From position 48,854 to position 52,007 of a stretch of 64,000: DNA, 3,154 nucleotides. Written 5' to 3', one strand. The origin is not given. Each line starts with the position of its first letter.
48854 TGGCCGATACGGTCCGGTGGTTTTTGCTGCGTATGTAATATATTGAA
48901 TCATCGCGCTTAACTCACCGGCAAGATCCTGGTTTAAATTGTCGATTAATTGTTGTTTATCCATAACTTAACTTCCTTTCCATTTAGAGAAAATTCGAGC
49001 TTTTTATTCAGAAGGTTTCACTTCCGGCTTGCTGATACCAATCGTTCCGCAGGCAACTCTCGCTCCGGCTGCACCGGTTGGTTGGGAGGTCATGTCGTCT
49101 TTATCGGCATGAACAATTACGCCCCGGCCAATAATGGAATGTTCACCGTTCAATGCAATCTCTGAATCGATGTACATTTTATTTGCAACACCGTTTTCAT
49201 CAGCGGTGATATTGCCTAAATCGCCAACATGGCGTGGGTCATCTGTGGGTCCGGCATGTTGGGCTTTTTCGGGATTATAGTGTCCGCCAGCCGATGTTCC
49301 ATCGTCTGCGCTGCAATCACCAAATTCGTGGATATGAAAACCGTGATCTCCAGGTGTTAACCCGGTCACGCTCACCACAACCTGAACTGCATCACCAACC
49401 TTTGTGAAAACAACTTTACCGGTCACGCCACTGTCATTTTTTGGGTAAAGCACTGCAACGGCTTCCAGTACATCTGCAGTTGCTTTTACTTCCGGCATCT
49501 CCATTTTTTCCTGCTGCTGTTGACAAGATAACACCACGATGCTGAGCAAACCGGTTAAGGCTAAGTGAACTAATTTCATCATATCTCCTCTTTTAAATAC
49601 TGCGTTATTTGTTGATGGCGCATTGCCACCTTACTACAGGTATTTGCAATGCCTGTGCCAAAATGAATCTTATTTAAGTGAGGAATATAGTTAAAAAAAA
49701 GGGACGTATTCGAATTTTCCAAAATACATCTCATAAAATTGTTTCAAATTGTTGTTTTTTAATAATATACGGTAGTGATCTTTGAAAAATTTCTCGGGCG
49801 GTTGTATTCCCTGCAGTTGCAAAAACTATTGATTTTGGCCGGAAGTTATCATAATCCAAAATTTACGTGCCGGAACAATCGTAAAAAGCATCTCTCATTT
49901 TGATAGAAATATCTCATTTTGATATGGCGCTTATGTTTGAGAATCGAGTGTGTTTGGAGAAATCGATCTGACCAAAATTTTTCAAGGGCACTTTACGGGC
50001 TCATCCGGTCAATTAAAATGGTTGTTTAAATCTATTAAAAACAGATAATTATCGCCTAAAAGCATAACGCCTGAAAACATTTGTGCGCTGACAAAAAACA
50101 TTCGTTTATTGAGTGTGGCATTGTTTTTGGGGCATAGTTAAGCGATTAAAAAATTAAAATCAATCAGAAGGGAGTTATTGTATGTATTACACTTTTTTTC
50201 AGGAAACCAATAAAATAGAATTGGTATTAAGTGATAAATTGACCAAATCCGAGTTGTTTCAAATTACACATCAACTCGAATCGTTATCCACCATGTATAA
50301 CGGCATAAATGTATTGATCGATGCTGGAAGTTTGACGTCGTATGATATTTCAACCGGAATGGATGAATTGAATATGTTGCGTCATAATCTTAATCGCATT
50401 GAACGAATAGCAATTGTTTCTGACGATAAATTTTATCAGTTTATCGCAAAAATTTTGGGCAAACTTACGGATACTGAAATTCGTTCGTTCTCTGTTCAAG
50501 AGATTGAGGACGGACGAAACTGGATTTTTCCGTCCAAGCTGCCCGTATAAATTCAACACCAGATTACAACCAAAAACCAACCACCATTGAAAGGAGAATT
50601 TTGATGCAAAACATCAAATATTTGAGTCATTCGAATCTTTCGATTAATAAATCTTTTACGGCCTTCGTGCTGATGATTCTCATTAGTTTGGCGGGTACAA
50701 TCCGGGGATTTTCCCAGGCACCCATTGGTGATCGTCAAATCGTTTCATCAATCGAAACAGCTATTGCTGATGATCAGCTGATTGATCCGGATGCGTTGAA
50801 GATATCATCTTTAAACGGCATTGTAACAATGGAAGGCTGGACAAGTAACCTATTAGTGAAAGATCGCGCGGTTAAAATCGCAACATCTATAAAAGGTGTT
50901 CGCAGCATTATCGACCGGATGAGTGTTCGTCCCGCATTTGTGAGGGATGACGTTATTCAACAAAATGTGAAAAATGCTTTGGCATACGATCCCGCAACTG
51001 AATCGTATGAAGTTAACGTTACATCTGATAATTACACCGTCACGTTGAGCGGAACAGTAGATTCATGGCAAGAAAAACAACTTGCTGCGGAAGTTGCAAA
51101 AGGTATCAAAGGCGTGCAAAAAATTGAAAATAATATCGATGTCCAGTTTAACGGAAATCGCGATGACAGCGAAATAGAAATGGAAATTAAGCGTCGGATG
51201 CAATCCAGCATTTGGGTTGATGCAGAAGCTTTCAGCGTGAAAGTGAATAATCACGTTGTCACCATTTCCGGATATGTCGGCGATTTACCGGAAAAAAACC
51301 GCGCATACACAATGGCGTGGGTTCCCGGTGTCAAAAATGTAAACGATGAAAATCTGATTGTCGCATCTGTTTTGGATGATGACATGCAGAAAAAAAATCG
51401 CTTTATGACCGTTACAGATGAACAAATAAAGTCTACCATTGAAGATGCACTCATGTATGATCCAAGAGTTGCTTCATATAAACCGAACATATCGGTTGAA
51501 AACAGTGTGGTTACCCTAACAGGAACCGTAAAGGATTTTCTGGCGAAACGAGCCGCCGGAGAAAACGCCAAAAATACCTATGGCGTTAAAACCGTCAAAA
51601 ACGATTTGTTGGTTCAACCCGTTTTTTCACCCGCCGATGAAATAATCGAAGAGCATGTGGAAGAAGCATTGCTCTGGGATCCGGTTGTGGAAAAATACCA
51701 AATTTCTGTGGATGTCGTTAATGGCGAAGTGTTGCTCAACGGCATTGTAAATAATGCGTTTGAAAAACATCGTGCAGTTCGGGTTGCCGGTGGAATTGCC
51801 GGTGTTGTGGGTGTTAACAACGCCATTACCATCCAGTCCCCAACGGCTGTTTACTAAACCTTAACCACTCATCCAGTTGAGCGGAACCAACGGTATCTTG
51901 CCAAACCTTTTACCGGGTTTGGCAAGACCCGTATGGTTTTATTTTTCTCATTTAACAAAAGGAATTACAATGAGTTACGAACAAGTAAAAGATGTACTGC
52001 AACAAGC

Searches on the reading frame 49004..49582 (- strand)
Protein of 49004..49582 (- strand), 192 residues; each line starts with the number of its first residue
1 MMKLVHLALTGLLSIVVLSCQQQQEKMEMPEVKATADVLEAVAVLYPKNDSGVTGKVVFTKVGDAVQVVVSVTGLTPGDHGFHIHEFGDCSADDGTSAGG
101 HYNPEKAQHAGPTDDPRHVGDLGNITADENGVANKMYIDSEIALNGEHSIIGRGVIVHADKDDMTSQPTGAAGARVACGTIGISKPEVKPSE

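Call 23: search_protein_families(library=pfam, proteins=[window:49004-49582:-], max_evalue=0.001)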
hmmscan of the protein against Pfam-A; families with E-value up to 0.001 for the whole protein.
window:49004-49582:- (192 aa): 1 family
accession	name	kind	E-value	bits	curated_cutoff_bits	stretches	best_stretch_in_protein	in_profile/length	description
PF00080.25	Sod_Cu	-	4.7e-47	160.2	28.9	1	53-181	1-133/133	Copper/zinc superoxide dismutase (SODC)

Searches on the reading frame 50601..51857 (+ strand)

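Call 23: search_protein_families(library=pfam, proteins=[window:50601-51857:+], max_evalue=0.001)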
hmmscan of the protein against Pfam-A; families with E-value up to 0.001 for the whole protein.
window:50601-51857:+ (418 aa): 1 family
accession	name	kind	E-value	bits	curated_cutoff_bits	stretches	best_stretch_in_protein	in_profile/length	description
PF04972.22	BON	-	1.6e-76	253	27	5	116-182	2-68/69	BON domain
